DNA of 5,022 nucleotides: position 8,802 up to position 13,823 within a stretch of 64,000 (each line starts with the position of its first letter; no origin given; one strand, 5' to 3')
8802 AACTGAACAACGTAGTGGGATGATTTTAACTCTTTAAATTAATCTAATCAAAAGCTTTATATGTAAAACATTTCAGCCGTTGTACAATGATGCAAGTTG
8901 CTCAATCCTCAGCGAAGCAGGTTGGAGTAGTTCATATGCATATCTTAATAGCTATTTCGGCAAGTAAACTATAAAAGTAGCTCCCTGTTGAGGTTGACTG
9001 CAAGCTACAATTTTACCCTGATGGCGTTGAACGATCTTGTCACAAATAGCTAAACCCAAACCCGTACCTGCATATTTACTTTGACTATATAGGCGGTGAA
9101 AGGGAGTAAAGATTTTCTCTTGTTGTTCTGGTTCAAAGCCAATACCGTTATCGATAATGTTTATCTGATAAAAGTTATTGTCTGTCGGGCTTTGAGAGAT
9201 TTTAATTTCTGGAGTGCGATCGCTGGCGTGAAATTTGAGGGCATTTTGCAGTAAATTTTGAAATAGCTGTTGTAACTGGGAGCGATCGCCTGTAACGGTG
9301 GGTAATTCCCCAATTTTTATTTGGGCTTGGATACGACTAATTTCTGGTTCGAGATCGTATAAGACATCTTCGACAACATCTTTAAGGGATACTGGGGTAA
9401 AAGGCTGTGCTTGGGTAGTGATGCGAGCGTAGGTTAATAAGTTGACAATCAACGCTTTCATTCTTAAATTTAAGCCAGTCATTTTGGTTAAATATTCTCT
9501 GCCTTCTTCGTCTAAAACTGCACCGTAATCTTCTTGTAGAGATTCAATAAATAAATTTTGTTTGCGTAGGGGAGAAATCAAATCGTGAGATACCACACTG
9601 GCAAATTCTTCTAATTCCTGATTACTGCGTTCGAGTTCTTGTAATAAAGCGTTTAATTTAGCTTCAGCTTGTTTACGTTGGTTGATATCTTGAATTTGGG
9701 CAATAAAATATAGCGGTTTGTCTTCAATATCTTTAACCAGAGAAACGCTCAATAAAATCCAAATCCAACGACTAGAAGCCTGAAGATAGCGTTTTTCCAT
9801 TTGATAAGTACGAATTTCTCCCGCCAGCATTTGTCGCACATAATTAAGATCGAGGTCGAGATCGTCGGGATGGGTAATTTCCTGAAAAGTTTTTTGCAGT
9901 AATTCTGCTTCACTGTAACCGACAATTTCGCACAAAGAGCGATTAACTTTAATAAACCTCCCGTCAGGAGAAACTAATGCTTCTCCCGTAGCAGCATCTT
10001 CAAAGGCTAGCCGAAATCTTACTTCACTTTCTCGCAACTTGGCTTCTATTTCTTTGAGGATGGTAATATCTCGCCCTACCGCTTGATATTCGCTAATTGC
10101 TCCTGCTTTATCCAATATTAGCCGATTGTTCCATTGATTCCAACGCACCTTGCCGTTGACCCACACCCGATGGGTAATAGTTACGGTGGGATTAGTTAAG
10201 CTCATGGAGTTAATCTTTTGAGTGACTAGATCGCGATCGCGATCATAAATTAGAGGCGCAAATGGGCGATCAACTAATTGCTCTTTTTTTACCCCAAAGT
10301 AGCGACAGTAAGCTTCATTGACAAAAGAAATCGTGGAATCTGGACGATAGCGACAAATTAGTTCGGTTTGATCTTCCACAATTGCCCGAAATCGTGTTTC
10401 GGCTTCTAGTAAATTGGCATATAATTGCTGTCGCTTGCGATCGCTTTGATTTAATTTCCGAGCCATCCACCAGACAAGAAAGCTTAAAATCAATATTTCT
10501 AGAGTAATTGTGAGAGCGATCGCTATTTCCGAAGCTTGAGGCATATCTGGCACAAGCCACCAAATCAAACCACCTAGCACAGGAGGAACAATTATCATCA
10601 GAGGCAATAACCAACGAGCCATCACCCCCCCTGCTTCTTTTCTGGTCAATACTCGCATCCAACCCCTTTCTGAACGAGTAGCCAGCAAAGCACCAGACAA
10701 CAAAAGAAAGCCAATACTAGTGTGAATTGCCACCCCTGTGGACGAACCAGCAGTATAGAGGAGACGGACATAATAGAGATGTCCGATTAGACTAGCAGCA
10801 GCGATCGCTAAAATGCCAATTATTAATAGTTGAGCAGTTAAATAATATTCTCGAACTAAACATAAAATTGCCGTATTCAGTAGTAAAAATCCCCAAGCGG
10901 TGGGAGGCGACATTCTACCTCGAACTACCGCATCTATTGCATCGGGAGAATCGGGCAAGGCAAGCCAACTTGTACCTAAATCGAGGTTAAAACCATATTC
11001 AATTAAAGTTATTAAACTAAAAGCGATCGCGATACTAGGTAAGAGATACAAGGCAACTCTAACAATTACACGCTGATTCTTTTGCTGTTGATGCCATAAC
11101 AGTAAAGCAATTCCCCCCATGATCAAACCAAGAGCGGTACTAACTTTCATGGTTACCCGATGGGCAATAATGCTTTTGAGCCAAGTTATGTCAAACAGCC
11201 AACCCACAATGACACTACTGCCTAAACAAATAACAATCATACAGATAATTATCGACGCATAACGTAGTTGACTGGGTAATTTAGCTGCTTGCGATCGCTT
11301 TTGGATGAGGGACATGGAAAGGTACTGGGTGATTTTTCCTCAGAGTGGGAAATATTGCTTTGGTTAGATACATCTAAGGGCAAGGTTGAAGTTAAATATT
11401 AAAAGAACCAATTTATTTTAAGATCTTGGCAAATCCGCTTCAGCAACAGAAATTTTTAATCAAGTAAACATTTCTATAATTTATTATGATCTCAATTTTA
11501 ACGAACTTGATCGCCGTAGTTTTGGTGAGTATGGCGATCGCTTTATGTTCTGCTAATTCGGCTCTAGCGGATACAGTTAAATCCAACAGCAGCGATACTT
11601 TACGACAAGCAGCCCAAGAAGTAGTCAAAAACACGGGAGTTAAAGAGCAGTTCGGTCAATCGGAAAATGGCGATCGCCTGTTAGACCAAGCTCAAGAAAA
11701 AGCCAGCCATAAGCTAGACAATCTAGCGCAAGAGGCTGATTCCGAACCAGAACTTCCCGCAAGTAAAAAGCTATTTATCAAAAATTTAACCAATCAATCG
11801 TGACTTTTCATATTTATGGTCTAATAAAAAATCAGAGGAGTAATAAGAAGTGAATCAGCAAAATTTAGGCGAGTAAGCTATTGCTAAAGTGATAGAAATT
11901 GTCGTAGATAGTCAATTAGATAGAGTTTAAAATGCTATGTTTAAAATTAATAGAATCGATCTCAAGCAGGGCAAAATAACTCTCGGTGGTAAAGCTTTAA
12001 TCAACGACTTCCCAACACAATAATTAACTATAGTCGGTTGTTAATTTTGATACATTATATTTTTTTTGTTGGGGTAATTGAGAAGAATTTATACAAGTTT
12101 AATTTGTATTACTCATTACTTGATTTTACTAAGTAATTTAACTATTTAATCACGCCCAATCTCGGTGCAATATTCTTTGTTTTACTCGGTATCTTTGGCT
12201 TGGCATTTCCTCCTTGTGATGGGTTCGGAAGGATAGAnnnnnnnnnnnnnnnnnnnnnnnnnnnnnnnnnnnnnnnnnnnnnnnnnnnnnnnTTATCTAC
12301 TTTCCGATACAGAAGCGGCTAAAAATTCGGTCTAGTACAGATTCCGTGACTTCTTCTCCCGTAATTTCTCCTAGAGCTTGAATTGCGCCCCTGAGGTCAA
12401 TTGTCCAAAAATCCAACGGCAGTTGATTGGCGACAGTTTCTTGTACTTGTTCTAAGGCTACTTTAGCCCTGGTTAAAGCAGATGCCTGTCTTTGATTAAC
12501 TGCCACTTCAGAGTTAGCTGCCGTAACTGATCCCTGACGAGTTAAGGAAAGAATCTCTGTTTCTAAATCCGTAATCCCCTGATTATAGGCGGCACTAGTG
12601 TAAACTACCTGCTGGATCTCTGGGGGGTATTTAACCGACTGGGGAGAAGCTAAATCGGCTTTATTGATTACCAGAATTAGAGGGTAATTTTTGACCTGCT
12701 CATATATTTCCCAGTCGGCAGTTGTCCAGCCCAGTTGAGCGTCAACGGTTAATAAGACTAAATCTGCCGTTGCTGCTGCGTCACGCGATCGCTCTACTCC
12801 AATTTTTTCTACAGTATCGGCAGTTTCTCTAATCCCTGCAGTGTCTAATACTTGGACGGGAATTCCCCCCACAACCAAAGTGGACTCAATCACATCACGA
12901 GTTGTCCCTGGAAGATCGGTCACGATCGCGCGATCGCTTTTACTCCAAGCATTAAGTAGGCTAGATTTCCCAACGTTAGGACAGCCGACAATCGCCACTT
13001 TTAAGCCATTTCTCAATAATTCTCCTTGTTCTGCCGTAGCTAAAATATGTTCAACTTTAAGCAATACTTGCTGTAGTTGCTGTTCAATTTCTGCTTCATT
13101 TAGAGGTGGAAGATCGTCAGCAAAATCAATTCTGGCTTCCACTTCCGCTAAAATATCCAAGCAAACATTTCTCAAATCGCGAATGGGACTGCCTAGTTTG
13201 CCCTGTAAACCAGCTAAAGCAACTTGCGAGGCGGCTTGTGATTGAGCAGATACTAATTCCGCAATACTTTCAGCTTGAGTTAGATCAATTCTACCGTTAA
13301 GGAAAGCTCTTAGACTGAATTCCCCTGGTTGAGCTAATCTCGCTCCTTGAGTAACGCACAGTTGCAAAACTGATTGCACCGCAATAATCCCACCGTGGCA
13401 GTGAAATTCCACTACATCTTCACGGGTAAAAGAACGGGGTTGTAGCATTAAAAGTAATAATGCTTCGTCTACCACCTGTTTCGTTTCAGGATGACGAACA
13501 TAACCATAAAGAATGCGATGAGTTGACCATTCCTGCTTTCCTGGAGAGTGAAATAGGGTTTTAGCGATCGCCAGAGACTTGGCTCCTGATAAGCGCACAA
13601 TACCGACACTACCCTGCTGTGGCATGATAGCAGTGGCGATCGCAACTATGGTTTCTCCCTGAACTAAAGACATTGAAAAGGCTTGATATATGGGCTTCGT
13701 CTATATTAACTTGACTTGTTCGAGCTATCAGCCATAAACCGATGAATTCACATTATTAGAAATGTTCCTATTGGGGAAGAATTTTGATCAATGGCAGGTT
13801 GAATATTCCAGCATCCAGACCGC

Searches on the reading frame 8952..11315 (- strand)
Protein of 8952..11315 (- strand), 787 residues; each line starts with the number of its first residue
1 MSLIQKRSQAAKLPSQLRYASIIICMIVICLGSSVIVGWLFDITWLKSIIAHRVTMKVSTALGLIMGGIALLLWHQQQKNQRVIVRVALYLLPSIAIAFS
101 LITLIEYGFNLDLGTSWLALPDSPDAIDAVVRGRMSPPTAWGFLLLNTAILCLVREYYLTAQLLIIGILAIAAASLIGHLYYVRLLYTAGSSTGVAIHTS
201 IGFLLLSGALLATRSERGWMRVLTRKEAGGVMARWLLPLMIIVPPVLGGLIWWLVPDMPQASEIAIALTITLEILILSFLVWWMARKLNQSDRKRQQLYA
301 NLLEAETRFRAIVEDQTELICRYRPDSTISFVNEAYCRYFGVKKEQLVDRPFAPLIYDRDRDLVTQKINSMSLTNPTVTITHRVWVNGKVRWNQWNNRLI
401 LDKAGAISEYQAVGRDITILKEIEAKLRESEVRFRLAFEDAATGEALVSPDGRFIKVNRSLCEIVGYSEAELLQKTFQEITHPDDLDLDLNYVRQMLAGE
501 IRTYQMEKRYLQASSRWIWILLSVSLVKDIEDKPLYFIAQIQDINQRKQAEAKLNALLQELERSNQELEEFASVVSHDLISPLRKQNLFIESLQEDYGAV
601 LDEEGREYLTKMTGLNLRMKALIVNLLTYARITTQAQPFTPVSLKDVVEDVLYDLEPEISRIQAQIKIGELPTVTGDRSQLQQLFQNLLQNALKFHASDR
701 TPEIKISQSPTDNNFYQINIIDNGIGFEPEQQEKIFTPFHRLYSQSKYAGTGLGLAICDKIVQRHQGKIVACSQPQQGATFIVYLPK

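Call 3: search_protein_families(library=pfam, proteins=[window:8952-11315:-], max_evalue=0.01)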
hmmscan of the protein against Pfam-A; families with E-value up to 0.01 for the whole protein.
window:8952-11315:- (787 aa): 9 families
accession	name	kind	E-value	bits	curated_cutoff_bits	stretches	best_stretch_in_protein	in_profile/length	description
PF02518.31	HATPase_c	-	1.3e-28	100.1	26.4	1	676-786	1-108/111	Histidine kinase-, DNA gyrase B-, and HSP90-like ATPase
PF08447.18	PAS_3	-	1.4e-19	70.6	25.6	2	455-538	2-86/89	PAS fold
PF00989.32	PAS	-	6.6e-19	68.4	22.6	2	308-417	2-113/113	PAS fold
PF08448.16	PAS_4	-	4.6e-18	65.9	23.1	2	446-549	9-110/110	PAS fold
PF13426.13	PAS_9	-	1.4e-17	64.3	27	2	447-545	6-102/103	PAS domain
PF13188.13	PAS_8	-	4.7e-11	42.6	21.8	2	433-485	2-55/65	PAS domain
PF00512.31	HisKA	-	7.4e-08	32.8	26.9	1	568-634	2-65/66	His Kinase A (phospho-acceptor) domain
PF14501.12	HATPase_c_5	-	0.0016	18.7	22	1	680-771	5-88/102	GHKL domain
PF14598.12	PAS_11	-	0.0058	17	25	0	449-545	9-104/109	PAS domain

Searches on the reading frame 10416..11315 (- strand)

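Call 75: search_protein_families(library=pfam, proteins=[window:10416-11315:-], max_evalue=5)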
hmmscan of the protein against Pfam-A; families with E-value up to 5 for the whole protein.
window:10416-11315:- (300 aa): 1 family
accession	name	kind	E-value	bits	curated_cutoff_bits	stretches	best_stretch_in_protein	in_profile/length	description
PF04144.18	SCAMP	-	1.3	9.7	27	1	232-284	31-83/172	SCAMP family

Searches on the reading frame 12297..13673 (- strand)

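Call 68: search_protein_families(library=pfam, proteins=[window:12297-13673:-], max_evalue=0.00001)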
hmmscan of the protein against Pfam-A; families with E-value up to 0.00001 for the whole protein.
window:12297-13673:- (458 aa): 4 families
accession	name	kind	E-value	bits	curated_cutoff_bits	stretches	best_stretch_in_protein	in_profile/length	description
PF12631.12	MnmE_helical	-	1.2e-61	208.9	40.1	1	131-455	1-211/211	MnmE helical domain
PF10396.14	TrmE_N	-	2.7e-40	137.7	29.8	1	8-128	1-117/117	GTP-binding protein TrmE N-terminus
PF01926.29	MMR_HSR1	-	2e-26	92.8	21.9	1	225-338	1-113/113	50S ribosome-binding GTPase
PF02421.24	FeoB_N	-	4.1e-09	36.6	27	1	225-370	2-152/156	Ferrous iron transport protein B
